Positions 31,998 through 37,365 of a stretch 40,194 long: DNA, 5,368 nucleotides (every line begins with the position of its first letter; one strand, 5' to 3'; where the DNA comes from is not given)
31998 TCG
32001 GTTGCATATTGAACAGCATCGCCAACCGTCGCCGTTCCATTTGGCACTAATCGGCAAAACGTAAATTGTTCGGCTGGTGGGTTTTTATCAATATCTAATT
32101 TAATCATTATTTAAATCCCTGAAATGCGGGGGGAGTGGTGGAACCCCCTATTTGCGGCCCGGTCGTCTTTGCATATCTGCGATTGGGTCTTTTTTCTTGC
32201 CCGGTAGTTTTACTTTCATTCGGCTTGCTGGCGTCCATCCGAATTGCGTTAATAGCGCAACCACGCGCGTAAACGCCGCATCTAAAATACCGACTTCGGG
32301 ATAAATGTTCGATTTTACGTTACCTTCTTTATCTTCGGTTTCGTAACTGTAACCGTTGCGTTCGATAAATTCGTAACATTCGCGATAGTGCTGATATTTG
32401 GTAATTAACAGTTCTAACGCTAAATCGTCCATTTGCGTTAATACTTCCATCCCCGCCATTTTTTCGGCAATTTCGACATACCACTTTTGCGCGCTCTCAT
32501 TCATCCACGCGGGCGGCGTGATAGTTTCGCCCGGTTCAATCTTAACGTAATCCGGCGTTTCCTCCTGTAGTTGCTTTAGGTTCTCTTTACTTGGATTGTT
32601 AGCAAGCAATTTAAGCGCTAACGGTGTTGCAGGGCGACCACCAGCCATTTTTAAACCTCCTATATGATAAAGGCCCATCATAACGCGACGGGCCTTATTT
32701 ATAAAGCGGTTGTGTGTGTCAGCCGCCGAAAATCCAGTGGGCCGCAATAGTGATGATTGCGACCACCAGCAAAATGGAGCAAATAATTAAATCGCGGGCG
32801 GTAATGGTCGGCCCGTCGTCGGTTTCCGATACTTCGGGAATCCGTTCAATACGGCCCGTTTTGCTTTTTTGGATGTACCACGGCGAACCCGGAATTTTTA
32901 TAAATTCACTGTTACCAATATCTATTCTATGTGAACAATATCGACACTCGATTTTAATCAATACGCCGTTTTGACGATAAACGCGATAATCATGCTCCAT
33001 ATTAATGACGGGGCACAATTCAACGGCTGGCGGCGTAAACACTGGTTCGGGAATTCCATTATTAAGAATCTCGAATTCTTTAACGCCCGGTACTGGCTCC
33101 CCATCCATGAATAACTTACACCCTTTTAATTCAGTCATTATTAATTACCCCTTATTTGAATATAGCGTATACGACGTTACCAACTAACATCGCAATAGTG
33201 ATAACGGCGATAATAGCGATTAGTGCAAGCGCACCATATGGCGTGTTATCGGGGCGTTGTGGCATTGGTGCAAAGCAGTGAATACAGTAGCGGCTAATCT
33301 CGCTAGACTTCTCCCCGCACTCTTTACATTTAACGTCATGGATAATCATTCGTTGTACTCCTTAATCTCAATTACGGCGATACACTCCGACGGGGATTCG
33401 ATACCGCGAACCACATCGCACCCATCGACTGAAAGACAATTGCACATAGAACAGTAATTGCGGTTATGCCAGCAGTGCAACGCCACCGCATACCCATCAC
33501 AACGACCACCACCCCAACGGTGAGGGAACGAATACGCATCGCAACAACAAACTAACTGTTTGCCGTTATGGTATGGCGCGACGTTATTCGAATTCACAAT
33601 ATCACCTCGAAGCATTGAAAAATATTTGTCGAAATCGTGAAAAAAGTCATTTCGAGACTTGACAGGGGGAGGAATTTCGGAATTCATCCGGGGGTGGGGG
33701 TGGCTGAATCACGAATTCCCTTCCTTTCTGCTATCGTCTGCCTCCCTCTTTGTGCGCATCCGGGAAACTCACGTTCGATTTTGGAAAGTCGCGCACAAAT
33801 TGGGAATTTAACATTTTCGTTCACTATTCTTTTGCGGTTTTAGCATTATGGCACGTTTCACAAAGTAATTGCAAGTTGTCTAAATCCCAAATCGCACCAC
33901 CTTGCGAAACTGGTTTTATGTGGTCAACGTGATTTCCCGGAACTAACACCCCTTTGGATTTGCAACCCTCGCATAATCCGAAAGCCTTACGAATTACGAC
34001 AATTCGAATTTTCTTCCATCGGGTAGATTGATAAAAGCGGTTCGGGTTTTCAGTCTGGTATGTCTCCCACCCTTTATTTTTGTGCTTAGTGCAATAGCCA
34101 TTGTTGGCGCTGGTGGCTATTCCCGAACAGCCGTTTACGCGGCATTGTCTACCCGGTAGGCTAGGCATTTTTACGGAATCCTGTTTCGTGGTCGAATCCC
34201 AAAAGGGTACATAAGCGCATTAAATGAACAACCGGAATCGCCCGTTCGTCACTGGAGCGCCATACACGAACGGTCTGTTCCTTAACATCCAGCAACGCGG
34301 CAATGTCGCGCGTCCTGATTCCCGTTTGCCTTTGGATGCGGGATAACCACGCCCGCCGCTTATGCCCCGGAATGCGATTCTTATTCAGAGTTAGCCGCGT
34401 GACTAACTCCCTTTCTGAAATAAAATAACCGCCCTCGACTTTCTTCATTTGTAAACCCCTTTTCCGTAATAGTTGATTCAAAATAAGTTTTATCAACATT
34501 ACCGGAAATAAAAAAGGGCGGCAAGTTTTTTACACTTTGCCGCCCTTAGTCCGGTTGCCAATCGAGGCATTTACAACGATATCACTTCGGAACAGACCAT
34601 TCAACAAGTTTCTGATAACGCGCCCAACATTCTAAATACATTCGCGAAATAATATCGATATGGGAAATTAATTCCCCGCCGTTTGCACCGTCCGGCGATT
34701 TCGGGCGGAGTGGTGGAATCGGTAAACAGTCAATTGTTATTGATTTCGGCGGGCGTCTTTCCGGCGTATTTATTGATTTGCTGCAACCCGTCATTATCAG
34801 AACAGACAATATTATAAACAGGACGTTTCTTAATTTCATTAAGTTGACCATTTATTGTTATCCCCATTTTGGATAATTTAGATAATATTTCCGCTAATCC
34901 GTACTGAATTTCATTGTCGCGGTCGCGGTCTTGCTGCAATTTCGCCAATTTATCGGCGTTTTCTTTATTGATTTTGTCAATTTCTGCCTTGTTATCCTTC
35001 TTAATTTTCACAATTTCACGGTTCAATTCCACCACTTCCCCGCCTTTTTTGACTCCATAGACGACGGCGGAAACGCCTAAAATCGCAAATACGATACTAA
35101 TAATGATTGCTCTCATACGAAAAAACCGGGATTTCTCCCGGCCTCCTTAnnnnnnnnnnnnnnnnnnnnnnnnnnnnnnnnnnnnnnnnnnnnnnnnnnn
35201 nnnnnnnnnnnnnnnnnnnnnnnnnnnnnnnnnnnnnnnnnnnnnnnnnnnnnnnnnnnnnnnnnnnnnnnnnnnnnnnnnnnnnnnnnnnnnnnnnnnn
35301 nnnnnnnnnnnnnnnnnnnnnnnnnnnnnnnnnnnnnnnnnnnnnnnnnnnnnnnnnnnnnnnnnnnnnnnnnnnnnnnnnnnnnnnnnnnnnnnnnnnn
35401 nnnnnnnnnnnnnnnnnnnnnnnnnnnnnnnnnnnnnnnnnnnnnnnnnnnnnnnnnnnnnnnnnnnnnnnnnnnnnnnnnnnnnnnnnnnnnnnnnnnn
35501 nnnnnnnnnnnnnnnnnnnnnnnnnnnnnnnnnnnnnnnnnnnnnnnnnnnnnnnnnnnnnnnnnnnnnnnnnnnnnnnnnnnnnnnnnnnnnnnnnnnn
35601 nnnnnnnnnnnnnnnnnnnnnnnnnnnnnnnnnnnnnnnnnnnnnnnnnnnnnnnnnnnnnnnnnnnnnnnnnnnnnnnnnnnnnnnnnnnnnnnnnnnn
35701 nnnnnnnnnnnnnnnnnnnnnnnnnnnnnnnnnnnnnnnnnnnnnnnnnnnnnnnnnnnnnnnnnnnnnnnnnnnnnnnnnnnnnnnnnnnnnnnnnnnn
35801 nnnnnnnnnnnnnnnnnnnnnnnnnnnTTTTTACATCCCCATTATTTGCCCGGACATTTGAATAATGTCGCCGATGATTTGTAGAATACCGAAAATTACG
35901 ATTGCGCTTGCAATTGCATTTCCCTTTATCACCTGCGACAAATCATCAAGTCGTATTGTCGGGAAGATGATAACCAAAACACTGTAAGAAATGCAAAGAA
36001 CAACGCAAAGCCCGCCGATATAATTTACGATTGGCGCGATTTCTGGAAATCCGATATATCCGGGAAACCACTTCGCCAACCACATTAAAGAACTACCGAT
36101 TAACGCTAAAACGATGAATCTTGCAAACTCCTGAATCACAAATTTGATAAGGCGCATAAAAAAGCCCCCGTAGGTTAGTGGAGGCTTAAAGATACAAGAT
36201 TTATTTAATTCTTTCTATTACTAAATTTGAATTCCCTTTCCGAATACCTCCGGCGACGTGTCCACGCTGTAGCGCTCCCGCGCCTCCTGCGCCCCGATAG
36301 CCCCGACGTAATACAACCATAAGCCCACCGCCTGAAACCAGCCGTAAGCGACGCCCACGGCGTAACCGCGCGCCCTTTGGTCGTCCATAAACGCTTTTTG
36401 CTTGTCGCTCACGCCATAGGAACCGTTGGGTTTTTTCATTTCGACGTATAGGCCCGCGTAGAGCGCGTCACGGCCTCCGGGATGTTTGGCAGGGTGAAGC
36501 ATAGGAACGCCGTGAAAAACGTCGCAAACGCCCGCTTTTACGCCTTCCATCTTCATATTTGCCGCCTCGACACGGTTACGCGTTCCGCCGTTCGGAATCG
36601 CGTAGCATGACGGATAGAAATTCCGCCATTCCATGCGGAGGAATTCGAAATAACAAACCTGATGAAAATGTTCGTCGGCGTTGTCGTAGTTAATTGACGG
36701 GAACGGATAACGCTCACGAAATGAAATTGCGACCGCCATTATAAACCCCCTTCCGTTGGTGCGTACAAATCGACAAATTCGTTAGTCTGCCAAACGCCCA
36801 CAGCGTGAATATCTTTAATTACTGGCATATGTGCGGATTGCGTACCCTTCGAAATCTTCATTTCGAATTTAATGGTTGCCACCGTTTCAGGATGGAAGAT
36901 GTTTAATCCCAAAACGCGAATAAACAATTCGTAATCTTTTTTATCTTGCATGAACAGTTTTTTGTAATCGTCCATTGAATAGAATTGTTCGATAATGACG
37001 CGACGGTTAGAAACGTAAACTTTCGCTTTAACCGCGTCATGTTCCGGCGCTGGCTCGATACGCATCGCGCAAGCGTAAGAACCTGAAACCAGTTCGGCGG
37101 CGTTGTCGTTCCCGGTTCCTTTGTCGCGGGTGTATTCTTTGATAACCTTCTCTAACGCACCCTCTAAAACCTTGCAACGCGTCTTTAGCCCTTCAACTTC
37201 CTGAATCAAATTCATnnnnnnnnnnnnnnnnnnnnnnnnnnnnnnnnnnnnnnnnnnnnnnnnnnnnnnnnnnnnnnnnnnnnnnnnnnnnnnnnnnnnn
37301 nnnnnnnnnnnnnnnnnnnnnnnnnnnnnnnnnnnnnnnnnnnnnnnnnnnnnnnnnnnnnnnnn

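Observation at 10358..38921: Co-directional late block is punctuated by at least 10 intrinsic-terminator-like hairpins, many immediately before start codons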

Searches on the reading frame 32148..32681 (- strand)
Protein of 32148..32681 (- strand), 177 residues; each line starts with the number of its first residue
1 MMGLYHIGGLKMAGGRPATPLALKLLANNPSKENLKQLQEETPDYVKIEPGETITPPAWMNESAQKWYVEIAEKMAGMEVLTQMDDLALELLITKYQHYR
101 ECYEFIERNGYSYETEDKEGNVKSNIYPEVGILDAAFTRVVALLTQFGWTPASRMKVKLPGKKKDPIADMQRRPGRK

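Call 44: search_protein_families(library=pfam, proteins=[window:32148-32681:-], max_evalue=0.01)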
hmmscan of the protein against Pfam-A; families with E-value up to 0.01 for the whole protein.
window:32148-32681:- (177 aa): 1 family
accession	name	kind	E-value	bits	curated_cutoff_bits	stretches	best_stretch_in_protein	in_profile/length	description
PF05119.17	Terminase_4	-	1.1e-17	64.7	24.7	1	64-163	1-97/98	Phage terminase, small subunit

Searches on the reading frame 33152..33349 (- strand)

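Call 43: search_protein_families(library=pfam, proteins=[window:33152-33349:-], max_evalue=0.05)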
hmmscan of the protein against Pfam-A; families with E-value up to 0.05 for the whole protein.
window:33152-33349:- (65 aa): 3 families
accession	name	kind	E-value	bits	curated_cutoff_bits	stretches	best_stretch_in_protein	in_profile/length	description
PF12773.13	DZR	-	0.0077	16.8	27.3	1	8-30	1-23/45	Double zinc ribbon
PF13240.11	Zn_Ribbon_1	-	0.043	14.1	25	0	7-25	1-19/23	zinc-ribbon domain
PF23477.1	zf_Tbcl_2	-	0.047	13.8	27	0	4-14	4-14/37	Probable treble clef zinc finger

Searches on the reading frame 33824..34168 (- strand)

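Call 44: search_protein_families(library=pfam, proteins=[window:33824-34168:-], max_evalue=0.01)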
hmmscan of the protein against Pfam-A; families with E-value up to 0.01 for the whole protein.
window:33824-34168:- (114 aa): 3 families
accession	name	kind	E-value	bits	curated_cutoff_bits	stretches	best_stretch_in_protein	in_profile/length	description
PF01844.29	HNH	-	6e-15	55.6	21.4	1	66-112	1-46/47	HNH endonuclease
PF14279.12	HNH_5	-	7.2e-05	23.1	27.5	1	80-112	14-45/56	HNH endonuclease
PF21431.3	Col-Pyo_DNase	-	0.0084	16.7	27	0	81-108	93-120/124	Colicin/Pyocin-S2, DNase domain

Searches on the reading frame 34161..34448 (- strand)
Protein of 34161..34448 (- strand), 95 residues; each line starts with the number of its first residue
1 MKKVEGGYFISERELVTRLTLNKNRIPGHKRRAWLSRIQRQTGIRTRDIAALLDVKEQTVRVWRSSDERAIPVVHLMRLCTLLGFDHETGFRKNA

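Call 41: search_protein_families(library=pfam, proteins=[window:34161-34448:-], max_evalue=0.1)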
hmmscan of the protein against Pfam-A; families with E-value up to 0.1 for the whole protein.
window:34161-34448:- (95 aa): 10 families
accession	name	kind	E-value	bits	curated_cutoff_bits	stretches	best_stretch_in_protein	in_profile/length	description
PF13384.12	HTH_23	-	0.00021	21.4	24.6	1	39-65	15-39/50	Homeodomain-like domain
PF10668.15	Phage_terminase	-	0.0075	16.4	22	1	45-68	24-47/67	Phage terminase small subunit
PF08220.18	HTH_DeoR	-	0.0089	16.2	21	1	35-61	6-32/57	DeoR-like helix-turn-helix domain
PF13518.12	HTH_28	-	0.014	15.9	25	1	30-65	1-34/52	Helix-turn-helix domain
PF12728.13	HTH_17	-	0.017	15.8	27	1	46-67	4-25/51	Helix-turn-helix domain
PF13443.12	HTH_26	-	0.018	15.7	22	1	35-84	2-51/63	Cro/C1-type HTH DNA-binding domain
PF20432.4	Xre-like-HTH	-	0.019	15.7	25.8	0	34-61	14-41/63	Antitoxin Xre-like helix-turn-helix domain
PF06056.18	Terminase_5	-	0.027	14.8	20.3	1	43-68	13-38/58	Putative ATPase subunit of terminase (gpP-like)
PF00196.25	GerE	-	0.03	14.4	23.5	1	42-66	16-40/57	Bacterial regulatory proteins, luxR family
PF08281.18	Sigma70_r4_2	-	0.038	14.1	25.7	1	46-63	29-46/54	Sigma-70, region 4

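Call 42: search_protein_families(library=phrogs, proteins=[window:34161-34448:-], max_evalue=0.01)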
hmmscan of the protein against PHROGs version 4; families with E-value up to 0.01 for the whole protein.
window:34161-34448:- (95 aa): 5 families
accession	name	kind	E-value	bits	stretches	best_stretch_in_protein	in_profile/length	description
phrog_4836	-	transcription regulation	8.9e-05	23.1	1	34-86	76-130/194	CII-like regulator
phrog_509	-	head and packaging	0.0033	18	1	37-68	15-46/238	terminase small subunit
phrog_1889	-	head and packaging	0.0036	17.9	1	40-67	19-46/276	terminase small subunit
phrog_8898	-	unknown function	0.0048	17.6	1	40-73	11-43/70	-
phrog_14341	-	transcription regulation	0.007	17.1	1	32-77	5-50/184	transcriptional repressor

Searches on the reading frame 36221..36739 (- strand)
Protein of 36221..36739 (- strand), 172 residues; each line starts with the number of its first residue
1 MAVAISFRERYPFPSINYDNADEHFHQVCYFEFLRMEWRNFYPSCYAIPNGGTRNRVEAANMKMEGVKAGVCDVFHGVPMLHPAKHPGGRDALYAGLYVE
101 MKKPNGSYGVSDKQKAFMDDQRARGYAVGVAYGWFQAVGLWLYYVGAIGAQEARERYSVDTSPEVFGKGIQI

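Call 44: search_protein_families(library=pfam, proteins=[window:36221-36739:-], max_evalue=0.01)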
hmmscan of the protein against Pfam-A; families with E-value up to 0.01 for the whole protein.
window:36221-36739:- (172 aa): 1 family
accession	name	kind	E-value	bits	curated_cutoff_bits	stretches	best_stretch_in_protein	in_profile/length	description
PF08774.17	VRR_NUC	-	5.1e-05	23.7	23.8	1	53-133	46-114/116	VRR-NUC domain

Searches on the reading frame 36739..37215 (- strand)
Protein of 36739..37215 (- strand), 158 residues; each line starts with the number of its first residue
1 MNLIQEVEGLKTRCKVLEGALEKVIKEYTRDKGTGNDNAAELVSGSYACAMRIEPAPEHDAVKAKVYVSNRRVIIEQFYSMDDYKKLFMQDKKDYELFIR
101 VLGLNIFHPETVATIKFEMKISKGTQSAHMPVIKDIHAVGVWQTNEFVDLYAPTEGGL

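Call 41: search_protein_families(library=pfam, proteins=[window:36739-37215:-], max_evalue=0.1)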
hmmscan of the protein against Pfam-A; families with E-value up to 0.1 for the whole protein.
window:36739-37215:- (158 aa): 1 family
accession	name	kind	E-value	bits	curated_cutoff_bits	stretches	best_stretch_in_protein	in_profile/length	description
PF22667.2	Lon_lid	-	0.041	14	27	1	10-33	5-29/57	Lon protease AAA+ ATPase lid domain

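Call 42: search_protein_families(library=phrogs, proteins=[window:36739-37215:-], max_evalue=0.01)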
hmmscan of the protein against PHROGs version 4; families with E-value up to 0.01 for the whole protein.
window:36739-37215:- (158 aa): 0 families

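Call 72: search_solved_structures(query=window:36739-37215:-, max_evalue=1)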
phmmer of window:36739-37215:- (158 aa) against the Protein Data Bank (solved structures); distinct sequences matched with E-value up to 1: 1.
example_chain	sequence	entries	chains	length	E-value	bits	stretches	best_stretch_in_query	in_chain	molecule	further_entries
7p6u_A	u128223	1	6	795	0.3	14.5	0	8-36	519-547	Lon protease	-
